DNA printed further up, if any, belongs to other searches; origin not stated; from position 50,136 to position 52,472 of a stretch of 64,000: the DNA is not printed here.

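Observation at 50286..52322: Metazoan kidney-type (GLS-like) glutaminase architecture in a streamlined bacterium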

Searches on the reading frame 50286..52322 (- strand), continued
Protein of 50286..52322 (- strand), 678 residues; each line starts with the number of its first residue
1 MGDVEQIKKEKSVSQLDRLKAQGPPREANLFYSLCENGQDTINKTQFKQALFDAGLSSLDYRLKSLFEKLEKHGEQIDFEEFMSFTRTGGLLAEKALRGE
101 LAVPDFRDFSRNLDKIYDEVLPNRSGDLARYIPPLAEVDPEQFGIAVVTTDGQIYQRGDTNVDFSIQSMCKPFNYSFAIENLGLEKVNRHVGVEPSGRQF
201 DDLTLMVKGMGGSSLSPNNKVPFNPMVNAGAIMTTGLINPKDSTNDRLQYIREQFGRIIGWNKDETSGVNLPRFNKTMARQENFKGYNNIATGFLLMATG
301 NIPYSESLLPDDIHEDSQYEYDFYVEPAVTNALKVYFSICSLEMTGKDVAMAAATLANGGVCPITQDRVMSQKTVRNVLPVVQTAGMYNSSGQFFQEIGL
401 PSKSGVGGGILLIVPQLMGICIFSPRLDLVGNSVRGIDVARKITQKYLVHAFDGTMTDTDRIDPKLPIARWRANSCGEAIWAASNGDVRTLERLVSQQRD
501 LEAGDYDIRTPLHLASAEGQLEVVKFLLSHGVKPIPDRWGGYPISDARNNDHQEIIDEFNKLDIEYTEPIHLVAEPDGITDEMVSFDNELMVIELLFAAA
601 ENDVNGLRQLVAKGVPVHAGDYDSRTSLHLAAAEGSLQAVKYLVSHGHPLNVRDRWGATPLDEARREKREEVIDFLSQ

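Call 10: find_related_loci(query=window:50286-52322:-, collection=genome_contigs, flank=6000)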
Query window:50286-52322:- (678 aa) in genome_contigs; peptide patterns used: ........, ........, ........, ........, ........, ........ (x = any residue, [..] = any of these).
98 stretches matched a pattern; 59 encode a relative of the query (tblastn E <= 1e-3); 59 distinct loci.
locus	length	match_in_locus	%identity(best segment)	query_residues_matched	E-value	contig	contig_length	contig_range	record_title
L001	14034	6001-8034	97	1-678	0e+0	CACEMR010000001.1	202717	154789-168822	uncultured Alphaproteobacteria bacterium isolate AG-404-B13 genome assembly, contig: AG-404-B13_NODE_1, whole genome sho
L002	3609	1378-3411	96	1-678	0e+0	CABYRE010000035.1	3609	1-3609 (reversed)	MAG: uncultured Alphaproteobacteria bacterium isolate AG-333-K22 genome assembly, contig: AG-333-K22_NODE_35, whole geno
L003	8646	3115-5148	96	1-678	0e+0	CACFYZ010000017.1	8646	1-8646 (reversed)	uncultured Pelagibacteraceae bacterium isolate AG-909-F08 genome assembly, contig: AG-909-F08_NODE_17, whole genome shot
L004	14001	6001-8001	81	9-677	0e+0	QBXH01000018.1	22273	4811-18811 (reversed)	Prochlorococcus sp. AG-321-E21 Ga0171771_118, whole genome shotgun sequence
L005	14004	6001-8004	81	8-677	0e+0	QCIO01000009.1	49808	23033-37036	Prochlorococcus sp. AG-402-L23 Ga0115744_109, whole genome shotgun sequence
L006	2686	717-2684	81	9-666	0e+0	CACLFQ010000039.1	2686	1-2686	uncultured Prochlorococcus sp. isolate AG-461-O03 genome assembly, contig: AG-461-O03_NODE_39, whole genome shotgun sequ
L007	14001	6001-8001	81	9-677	0e+0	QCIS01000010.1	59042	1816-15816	Prochlorococcus sp. AG-402-N08 Ga0171865_110, whole genome shotgun sequence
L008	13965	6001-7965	74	24-678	0e+0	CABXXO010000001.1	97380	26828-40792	MAG: uncultured Alphaproteobacteria bacterium isolate AG-325-J07 genome assembly, contig: AG-325-J07_NODE_1, whole genom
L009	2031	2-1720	85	105-677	0e+0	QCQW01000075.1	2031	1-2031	Prochlorococcus sp. AG-459-A02 Ga0171999_175, whole genome shotgun sequence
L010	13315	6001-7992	73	14-678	0e+0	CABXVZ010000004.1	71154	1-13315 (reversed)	MAG: uncultured Alphaproteobacteria bacterium isolate AG-325-G13 genome assembly, contig: AG-325-G13_NODE_4, whole genom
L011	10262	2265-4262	72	7-678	0e+0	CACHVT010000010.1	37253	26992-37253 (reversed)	uncultured Pelagibacteraceae bacterium isolate AG-430-K07 genome assembly, contig: AG-430-K07_NODE_10, whole genome shot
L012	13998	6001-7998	71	7-678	0e+0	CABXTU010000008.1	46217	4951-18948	MAG: uncultured Pelagibacteraceae bacterium isolate AG-325-D10 genome assembly, contig: AG-325-D10_NODE_8, whole genome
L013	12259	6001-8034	70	7-678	0e+0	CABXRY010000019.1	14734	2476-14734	MAG: uncultured Pelagibacteraceae bacterium isolate AG-325-A21 genome assembly, contig: AG-325-A21_NODE_19, whole genome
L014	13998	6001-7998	71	7-678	0e+0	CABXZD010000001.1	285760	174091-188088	MAG: uncultured Pelagibacteraceae bacterium isolate AG-325-L02 genome assembly, contig: AG-325-L02_NODE_1, whole genome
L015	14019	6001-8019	69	4-676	0e+0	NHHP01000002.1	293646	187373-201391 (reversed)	MAG: Candidatus Pelagibacter sp. TMED166 MHASMcontig_967124, whole genome shotgun sequence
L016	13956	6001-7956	72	26-678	0e+0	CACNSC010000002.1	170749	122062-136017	MAG: uncultured Coxiella sp. isolate AG-893-M05 genome assembly, contig: AG-893-M05_NODE_2, whole genome shotgun sequenc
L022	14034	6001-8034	69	1-678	0e+0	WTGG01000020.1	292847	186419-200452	MAG: Coxiellaceae bacterium isolate CO36386bin_8 NODE_18_length_292847_cov_26.189964, whole genome shotgun sequence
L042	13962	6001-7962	63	26-678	0e+0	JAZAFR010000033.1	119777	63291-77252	MAG: Pseudomonadota bacterium isolate XB_MAG78 DB_MAG78_0033, whole genome shotgun sequence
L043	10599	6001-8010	61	7-677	0e+0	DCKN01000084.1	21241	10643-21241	MAG TPA_asm: Proteobacteria bacterium UBA1673 UBA1673_contig_97566, whole genome shotgun sequence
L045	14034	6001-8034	94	1-678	0e+0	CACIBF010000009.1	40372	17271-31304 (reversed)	uncultured Pelagibacteraceae bacterium isolate AG-912-N08 genome assembly, contig: AG-912-N08_NODE_9, whole genome shotg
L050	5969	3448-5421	57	26-678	0e+0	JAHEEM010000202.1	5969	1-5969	MAG: Rhodospirillaceae bacterium isolate Ww272 NODE_43356_length_5969_cov_2.674932, whole genome shotgun sequence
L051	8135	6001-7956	56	26-669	0e+0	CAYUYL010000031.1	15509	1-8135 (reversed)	MAG TPA_asm: uncultured Filomicrobium sp. isolate SRP114822_co5_51 genome assembly, contig: NODE_837_length_15509_cov_23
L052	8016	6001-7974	54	26-676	0e+0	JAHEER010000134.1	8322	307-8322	MAG: Desulfobulbaceae bacterium isolate Ww282 NODE_23678_length_8322_cov_4.457139, whole genome shotgun sequence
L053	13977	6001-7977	50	26-676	0e+0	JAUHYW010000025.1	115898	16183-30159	MAG: bacterium isolate 3_bin.88 NODE_301_length_115898_cov_2.912128, whole genome shotgun sequence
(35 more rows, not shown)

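Call 25: search_protein_families(library=pfam, proteins=[L012:189-1631:+, L012:1631-2365:+, L012:2366-3613:+, L012:3610-4830:+, L012:4827-5291:+, L012:5298-5594:+, L012:5594-5929:+, L012:8039-9445:-, L012:9604-10083:+, L012:10080-10952:+], max_evalue=0.00001)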
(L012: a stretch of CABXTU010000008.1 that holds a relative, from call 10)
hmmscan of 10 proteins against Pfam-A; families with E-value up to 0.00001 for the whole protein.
L012:189-1631:+ (480 aa): 2 families
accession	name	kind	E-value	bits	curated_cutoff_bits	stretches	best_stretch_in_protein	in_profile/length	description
PF01458.23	SUFBD_core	-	1.5e-76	257.3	27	1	209-451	1-232/232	SUF system FeS cluster assembly, SufBD core domain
PF19295.5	SufBD_N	-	2e-13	50.8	23.5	1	47-201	24-166/172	SufBD protein N-terminal region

L012:1631-2365:+ (244 aa): 2 families
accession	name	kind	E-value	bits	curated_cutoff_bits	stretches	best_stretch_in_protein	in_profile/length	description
PF00005.33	ABC_tran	-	1e-22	81.7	25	1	17-171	1-135/137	ABC transporter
PF02463.25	SMC_N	-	1.9e-06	27.9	40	0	15-210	12-205/220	RecF/RecN/SMC N terminal domain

L012:2366-3613:+ (415 aa): 1 family
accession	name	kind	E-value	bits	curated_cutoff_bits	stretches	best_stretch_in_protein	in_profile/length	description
PF01458.23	SUFBD_core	-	1.3e-58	198.7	27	1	171-390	14-232/232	SUF system FeS cluster assembly, SufBD core domain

L012:3610-4830:+ (406 aa): 4 families
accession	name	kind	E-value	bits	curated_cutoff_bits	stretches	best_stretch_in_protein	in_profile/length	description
PF00266.25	Aminotran_5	-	4.4e-137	457.4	21.5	1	23-392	1-371/371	Aminotransferase class-V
PF00155.27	Aminotran_1_2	-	2.3e-11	44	19.7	1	30-241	17-238/361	Aminotransferase class I and II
PF01053.26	Cys_Met_Meta_PP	-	8.1e-11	41.5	27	1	105-224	85-198/381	Cys/Met metabolism PLP-dependent enzyme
PF01041.23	DegT_DnrJ_EryC1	-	2.9e-08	33.8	19.8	1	86-202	42-149/360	DegT/DnrJ/EryC1/StrS aminotransferase family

L012:4827-5291:+ (154 aa): 1 family
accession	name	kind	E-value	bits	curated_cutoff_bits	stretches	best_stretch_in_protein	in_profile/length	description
PF01592.21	NifU_N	-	2.4e-24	86.3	22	1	7-131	2-126/127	NifU-like N terminal domain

L012:5298-5594:+ (98 aa): 1 family
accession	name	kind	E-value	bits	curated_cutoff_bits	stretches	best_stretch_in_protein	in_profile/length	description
PF01883.24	FeS_assembly_P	-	3.4e-17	62.9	23.5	1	4-73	1-69/73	Iron-sulfur cluster assembly protein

L012:5594-5929:+ (111 aa): 1 family
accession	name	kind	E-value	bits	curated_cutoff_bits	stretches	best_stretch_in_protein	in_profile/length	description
PF01521.26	Fe-S_biosyn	-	3.9e-21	75.8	26.3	1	5-106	3-110/110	Iron-sulphur cluster biosynthesis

L012:8039-9445:- (468 aa): 2 families
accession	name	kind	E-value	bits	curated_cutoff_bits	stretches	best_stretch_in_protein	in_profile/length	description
PF00120.29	Gln-synt_C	-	5.1e-136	453.7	24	1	102-465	1-344/344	Glutamine synthetase, catalytic domain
PF03951.24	Gln-synt_N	-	2e-30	104.7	33.4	1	15-95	2-82/82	Glutamine synthetase, beta-Grasp domain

L012:9604-10083:+ (159 aa): 1 family
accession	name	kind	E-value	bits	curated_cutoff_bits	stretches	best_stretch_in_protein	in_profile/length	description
PF04073.20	tRNA_edit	-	6.4e-31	107.4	25.5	1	31-148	3-122/123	Aminoacyl-tRNA editing domain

L012:10080-10952:+ (290 aa): 1 family
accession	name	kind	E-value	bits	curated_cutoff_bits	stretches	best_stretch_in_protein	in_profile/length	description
PF00892.27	EamA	-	1.6e-34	119.5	28.2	2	9-141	4-134/135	EamA-like transporter family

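Call 26: search_protein_families(library=pfam, proteins=[L005:1316-2344:+, L005:2350-3606:+, L005:3574-4545:-, L005:5362-5772:-, L005:8395-9201:+, L005:9829-11637:-, L005:11869-12501:-, L004:267-1925:-, L004:2598-4106:-, L004:4919-5875:+], max_evalue=0.00001)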
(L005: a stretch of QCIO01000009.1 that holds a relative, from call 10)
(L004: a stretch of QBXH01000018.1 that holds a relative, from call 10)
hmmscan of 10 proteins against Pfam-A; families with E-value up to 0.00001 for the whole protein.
L005:1316-2344:+ (342 aa): 2 families
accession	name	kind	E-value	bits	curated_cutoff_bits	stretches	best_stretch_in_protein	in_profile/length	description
PF02800.25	Gp_dh_C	-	7.4e-59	198.3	24.4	1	162-318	1-158/158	Glyceraldehyde 3-phosphate dehydrogenase, C-terminal domain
PF00044.30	Gp_dh_N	-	4.6e-33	114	31.7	1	1-100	1-99/101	Glyceraldehyde 3-phosphate dehydrogenase, NAD binding domain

L005:2350-3606:+ (418 aa): 1 family
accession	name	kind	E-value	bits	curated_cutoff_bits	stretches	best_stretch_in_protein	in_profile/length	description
PF07690.21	MFS_1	-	2.9e-22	79.5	33.4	2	18-286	7-269/347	Major Facilitator Superfamily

L005:3574-4545:- (323 aa): 1 family
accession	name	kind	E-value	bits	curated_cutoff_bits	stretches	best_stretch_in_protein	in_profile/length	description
PF12849.12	PBP_like_2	-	1.7e-31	110.4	27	1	22-277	6-252/267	PBP superfamily domain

L005:5362-5772:- (136 aa): 0 families

L005:8395-9201:+ (268 aa): 2 families
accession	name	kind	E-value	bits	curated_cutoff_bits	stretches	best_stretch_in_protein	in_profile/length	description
PF13091.12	PLDc_2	-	1.9e-22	80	27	1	130-254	2-131/132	PLD-like domain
PF07894.18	SACK1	-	6.2e-09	36.2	21.4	0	122-175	123-177/274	Scaffolding anchor of CK1 domain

L005:9829-11637:- (602 aa): 11 families
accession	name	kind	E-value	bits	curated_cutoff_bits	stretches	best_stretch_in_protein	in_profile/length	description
PF13844.12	Glyco_transf_41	-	5.2e-69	233.4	25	2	413-593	364-543/543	Glycosyl transferase family 41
PF00515.34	TPR_1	-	1.4e-17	63.1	27.8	1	102-133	3-34/34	Tetratricopeptide repeat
PF07719.23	TPR_2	-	1.1e-15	56.8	27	0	102-133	3-34/34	Tetratricopeptide repeat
PF14559.12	TPR_19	-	1.2e-13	51.6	25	1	47-90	6-49/68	Tetratricopeptide repeat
PF13181.12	TPR_8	-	1.6e-13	50.1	25.7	0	102-133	3-34/34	Tetratricopeptide repeat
PF13431.12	TPR_17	-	4e-13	49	24.4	0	54-86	1-33/34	Tetratricopeptide repeat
PF13424.12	TPR_12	-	1.5e-11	44.8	30.1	0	100-163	3-74/77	Tetratricopeptide repeat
PF13176.12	TPR_7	-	2.9e-09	36.7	27.9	0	102-130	1-31/36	Tetratricopeptide repeat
PF13374.12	TPR_10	-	1.1e-07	32.1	27.5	0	101-129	3-31/42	Tetratricopeptide repeat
PF13428.12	TPR_14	-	1.3e-07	32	23.5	0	106-143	7-44/44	Tetratricopeptide repeat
PF13432.12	TPR_16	-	7.7e-06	26.7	32.7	0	106-153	3-50/65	Tetratricopeptide repeat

L005:11869-12501:- (210 aa): 1 family
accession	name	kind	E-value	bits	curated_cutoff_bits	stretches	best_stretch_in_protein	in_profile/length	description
PF00685.33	Sulfotransfer_1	-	1.3e-14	54.7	22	1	4-162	4-186/255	Sulfotransferase domain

L004:267-1925:- (552 aa): 1 family
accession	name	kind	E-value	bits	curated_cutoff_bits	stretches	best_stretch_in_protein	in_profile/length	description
PF03797.25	Autotransporter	-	9.9e-26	91.4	26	1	279-531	9-254/255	Autotransporter beta-domain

L004:2598-4106:- (502 aa): 1 family
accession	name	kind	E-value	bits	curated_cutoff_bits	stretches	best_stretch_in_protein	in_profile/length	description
PF03797.25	Autotransporter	-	2.8e-24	86.7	26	1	233-481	13-254/255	Autotransporter beta-domain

L004:4919-5875:+ (318 aa): 1 family
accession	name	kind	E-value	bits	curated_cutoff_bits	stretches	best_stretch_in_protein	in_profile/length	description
PF00497.25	SBP_bac_3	-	9.9e-10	38.7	26.4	1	1-211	28-98/132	Bacterial extracellular solute-binding proteins, family 3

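Call 34: search_protein_families(library=pfam, proteins=[L001:2891-4693:+, L001:4899-5582:+, L001:8224-8934:+, L001:8931-10112:+, L045:3798-5087:+, L045:5160-5645:+, L045:8183-9958:-, L045:9958-10911:-, L022:4070-5317:-, L022:8579-9874:-], max_evalue=0.00001)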
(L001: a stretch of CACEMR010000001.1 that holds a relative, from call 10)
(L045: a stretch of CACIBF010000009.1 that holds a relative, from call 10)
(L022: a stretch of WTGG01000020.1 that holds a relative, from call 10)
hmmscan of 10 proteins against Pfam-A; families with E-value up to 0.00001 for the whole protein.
L001:2891-4693:+ (600 aa): 0 families

L001:4899-5582:+ (227 aa): 0 families

L001:8224-8934:+ (236 aa): 3 families
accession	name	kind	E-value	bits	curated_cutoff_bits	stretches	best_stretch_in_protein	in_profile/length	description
PF00535.33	Glycos_transf_2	-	8.6e-32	110.8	23.3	1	9-169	1-164/168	Glycosyl transferase family 2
PF10111.15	Glyco_tranf_2_2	-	7.1e-07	29.4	27.3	1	9-96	1-92/276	Glycosyltransferase like family 2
PF13641.12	Glyco_tranf_2_3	-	7.8e-06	26.5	27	1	7-101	2-102/230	Glycosyltransferase like family 2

L001:8931-10112:+ (393 aa): 5 families
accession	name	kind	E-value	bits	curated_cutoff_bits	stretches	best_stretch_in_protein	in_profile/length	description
PF08484.17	Methyltransf_14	-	2.3e-27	96.2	23.5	1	239-389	3-160/160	C-methyltransferase C-terminal domain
PF13489.12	Methyltransf_23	-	5.7e-18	65.6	27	1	72-230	4-161/164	Methyltransferase domain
PF08421.16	Methyltransf_13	-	9.3e-13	48.6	31.3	1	3-64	1-62/62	Putative zinc binding domain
PF08242.18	Methyltransf_12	-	2.3e-08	35.1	30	1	95-187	1-98/98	Methyltransferase domain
PF08241.18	Methyltransf_11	-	4.1e-08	34.2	21.2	1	95-189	1-95/95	Methyltransferase domain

L045:3798-5087:+ (429 aa): 1 family
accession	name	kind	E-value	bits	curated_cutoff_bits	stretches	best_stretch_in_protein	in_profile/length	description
PF03600.22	CitMHS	-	7.8e-35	121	31.9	1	43-377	33-336/336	Citrate transporter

L045:5160-5645:+ (161 aa): 1 family
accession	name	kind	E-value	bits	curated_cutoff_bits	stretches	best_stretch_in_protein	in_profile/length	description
PF00255.25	GSHPx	-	4.2e-34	116.8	27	1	4-111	2-108/108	Glutathione peroxidase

L045:8183-9958:- (591 aa): 3 families
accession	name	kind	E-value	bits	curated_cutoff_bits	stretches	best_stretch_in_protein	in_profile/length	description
PF17768.7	RecJ_OB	-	1.6e-26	92.9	27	1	477-585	1-107/107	RecJ OB domain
PF01368.27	DHH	-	6.1e-21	75.4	28.1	1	91-217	1-103/125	DHH family, N-terminal domain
PF02272.25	DHHA1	-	2.3e-18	67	25.9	1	366-462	2-101/102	DHHA1 domain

L045:9958-10911:- (317 aa): 1 family
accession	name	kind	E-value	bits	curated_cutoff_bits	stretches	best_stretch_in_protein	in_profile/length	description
PF03320.18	FBPase_glpX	-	4.4e-126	420.4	27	1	8-313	3-307/307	Bacterial fructose-1,6-bisphosphatase, glpX-encoded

L022:4070-5317:- (415 aa): 2 families
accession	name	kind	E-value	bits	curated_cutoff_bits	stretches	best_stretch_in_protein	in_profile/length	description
PF00817.25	IMS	-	1.3e-48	165.2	23.2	1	12-158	1-148/148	impB/mucB/samB family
PF11799.13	IMS_C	-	7.3e-11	42.9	20.7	1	245-350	1-107/109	impB/mucB/samB family C-terminal domain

L022:8579-9874:- (431 aa): 0 families
